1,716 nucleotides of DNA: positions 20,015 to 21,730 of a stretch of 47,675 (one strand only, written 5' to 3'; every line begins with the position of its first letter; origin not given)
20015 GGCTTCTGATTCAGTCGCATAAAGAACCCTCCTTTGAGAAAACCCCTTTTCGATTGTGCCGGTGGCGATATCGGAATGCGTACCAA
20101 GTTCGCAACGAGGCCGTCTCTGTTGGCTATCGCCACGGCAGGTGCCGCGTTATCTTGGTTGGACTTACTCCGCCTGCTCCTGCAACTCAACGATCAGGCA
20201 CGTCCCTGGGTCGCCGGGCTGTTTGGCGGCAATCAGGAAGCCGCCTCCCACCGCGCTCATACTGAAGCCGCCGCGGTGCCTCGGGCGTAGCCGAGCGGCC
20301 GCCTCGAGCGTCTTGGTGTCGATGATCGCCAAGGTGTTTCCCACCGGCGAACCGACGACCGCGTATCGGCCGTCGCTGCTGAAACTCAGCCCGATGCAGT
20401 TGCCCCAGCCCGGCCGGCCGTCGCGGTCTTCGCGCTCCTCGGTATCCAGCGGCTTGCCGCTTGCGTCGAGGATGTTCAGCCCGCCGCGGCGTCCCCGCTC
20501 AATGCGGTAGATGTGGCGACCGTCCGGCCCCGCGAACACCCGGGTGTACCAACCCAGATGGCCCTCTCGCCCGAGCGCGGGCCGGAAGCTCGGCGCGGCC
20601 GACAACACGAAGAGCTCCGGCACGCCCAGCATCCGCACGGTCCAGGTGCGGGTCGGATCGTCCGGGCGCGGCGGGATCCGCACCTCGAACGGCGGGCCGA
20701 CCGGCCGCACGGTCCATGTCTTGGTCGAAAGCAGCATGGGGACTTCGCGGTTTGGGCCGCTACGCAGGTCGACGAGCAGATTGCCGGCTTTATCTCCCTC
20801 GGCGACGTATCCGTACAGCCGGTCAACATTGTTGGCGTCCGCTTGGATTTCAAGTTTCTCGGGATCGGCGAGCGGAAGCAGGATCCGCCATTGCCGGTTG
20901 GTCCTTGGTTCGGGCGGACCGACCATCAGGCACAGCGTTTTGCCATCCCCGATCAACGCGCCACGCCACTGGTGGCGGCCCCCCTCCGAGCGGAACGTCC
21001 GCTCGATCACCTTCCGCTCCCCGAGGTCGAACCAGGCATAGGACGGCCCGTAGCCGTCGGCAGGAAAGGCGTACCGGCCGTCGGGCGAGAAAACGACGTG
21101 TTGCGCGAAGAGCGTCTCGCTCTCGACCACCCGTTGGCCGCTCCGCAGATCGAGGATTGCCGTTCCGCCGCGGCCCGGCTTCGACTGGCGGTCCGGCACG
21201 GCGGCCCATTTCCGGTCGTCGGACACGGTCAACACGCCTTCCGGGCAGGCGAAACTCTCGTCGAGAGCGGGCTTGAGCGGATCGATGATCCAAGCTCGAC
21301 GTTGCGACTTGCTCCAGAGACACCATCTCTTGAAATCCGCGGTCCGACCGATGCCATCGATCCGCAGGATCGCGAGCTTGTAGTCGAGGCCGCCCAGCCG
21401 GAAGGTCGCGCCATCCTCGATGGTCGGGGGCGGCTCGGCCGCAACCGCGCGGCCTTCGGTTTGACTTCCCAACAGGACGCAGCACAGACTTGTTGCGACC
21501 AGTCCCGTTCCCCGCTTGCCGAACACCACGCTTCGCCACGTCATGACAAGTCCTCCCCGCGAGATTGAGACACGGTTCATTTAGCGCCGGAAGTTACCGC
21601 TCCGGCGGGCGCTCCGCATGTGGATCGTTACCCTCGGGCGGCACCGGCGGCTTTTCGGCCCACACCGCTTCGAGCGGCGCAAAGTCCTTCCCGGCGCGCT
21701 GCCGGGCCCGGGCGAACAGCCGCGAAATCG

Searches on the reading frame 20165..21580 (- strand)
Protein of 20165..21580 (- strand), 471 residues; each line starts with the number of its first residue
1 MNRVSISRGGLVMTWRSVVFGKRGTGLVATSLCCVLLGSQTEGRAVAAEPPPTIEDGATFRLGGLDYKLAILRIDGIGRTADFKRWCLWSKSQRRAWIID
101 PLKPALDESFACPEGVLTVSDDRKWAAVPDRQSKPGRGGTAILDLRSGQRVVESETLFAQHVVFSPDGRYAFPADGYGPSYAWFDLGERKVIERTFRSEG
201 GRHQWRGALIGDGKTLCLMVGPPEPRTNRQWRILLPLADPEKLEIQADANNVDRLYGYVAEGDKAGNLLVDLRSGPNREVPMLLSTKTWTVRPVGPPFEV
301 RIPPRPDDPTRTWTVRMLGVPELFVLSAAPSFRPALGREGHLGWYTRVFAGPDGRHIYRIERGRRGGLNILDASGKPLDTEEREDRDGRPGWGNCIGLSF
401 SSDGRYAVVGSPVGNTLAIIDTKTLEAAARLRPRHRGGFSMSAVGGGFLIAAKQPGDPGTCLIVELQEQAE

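Call 11: search_protein_families(library=pfam, proteins=[window:20165-21580:-], max_evalue=0.01)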
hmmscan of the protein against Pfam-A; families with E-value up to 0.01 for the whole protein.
window:20165-21580:- (471 aa): 1 family
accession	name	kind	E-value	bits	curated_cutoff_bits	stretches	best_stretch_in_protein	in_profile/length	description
PF02239.22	Cytochrom_D1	-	1.1e-06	27.9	25.5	1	347-430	41-114/368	Cytochrome D1 heme domain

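Call 59: search_solved_structures(query=window:20165-21580:-, max_evalue=1)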
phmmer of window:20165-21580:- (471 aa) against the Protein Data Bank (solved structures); distinct sequences matched with E-value up to 1: 1.
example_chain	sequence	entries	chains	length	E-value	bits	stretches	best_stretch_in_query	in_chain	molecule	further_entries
6tv2_A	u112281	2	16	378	0.21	13.4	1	343-435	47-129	Protein NirF | Protein NirF,Protein NirF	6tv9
